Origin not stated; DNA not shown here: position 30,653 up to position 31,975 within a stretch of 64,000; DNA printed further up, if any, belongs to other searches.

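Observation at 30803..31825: Compact 340-aa TnpB with an intact RuvC triad and zinc ribbon, without TnpA, wedged between the receptor-binding fibre gene and the tail genes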

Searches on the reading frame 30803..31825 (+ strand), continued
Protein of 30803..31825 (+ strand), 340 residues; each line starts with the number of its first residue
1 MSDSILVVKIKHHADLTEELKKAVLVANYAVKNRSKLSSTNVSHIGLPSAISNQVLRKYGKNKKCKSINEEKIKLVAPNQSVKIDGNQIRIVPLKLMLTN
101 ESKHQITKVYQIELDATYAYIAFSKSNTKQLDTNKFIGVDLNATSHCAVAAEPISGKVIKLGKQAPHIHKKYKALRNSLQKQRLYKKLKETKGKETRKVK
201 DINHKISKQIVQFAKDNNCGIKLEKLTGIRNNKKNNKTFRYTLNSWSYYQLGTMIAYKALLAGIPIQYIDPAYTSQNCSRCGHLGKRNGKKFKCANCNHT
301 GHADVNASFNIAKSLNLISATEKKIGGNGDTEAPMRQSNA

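Call 69: search_solved_structures(query=window:30803-31825:+, max_evalue=1e-20, show_alignments=5)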
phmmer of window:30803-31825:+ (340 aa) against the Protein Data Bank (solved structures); distinct sequences matched with E-value up to 1e-20: 7.
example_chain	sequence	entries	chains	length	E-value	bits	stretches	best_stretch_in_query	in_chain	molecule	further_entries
9nzr_A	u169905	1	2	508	1.9e-23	86.4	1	180-330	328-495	Cas12f Nuclease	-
9nzo_B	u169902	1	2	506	2e-23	86.4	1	180-330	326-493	Cas12f Effector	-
9nzq_A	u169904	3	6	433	9.1e-23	84.2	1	187-328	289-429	Cas12f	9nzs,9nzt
9nzp_A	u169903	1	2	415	3e-21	79.2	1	190-323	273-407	IS200/IS605 family element transposase accessory protein TnpB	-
8j3r_A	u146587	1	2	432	4.5e-21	78.6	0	125-312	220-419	Transposase IS605 OrfB C-terminal domain-containing protein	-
8j12_A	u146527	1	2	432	6.6e-21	78.1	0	120-312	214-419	Transposase IS605 OrfB C-terminal domain-containing protein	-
8j1j_A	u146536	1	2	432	7.6e-21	77.9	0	118-312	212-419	Transposase IS605 OrfB C-terminal domain-containing protein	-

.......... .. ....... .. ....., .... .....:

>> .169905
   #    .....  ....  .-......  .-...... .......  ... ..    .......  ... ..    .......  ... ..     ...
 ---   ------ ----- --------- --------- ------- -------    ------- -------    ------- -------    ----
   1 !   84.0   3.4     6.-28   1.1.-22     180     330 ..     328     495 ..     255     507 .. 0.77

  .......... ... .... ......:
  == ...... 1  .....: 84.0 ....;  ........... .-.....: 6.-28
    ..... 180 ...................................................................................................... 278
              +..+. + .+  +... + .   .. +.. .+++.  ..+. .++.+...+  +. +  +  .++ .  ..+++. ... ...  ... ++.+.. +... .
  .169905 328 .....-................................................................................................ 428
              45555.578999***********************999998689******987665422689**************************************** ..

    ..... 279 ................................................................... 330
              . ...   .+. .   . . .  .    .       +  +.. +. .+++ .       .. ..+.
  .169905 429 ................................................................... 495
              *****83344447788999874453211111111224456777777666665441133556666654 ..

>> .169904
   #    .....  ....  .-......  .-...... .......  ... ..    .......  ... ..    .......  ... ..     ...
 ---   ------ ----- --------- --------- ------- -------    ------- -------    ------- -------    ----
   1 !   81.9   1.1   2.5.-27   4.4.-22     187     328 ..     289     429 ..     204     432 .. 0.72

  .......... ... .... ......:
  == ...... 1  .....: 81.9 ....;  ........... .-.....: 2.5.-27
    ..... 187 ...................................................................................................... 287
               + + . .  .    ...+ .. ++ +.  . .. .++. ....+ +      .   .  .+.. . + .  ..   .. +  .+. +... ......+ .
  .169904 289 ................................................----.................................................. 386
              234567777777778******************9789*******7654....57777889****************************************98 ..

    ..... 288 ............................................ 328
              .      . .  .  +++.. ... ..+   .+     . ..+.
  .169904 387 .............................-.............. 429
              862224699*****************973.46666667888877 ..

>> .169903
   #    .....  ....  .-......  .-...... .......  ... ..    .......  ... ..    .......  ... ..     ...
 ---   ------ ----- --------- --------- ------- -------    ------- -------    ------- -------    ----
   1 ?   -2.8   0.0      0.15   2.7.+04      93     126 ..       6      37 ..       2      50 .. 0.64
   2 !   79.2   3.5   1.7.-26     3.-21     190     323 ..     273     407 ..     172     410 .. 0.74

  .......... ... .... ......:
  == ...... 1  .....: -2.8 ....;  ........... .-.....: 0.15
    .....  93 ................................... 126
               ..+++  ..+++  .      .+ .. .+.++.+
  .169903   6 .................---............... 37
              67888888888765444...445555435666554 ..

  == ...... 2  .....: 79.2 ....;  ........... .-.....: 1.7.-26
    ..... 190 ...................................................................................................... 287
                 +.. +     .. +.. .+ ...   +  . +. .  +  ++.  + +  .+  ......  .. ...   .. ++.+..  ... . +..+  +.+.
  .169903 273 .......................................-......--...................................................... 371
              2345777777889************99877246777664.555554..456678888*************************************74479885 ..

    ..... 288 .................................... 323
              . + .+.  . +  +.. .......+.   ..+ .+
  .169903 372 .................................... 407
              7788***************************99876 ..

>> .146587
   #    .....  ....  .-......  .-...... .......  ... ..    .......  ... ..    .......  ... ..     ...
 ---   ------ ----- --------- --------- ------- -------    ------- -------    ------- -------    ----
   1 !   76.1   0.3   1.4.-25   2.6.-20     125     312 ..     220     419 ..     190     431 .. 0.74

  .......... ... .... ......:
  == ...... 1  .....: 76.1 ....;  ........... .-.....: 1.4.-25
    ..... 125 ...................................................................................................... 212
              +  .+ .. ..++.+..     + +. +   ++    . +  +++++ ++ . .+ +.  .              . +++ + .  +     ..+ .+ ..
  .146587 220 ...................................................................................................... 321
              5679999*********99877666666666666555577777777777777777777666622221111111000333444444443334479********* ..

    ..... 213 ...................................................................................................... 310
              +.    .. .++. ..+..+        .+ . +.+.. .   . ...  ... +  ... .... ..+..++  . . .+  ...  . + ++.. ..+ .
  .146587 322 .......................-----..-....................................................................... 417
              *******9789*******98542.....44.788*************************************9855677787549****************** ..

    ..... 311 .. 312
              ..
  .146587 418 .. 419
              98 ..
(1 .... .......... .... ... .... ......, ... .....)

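Call 80: find_encoding_contigs(protein=window:30803-31825:+, flank=3000, max_places=8)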
Protein window:30803-31825:+ (340 aa): 1 contig read that carries it; 1 place shown.
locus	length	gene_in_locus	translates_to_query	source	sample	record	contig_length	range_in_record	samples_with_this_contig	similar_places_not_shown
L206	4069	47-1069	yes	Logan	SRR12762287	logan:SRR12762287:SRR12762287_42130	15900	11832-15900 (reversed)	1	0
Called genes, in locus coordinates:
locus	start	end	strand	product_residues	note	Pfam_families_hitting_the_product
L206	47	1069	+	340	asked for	PF07282:Cas12f1-like_TNB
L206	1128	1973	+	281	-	-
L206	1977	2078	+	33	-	-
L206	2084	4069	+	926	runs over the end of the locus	PF17482:Phage_sheath_1C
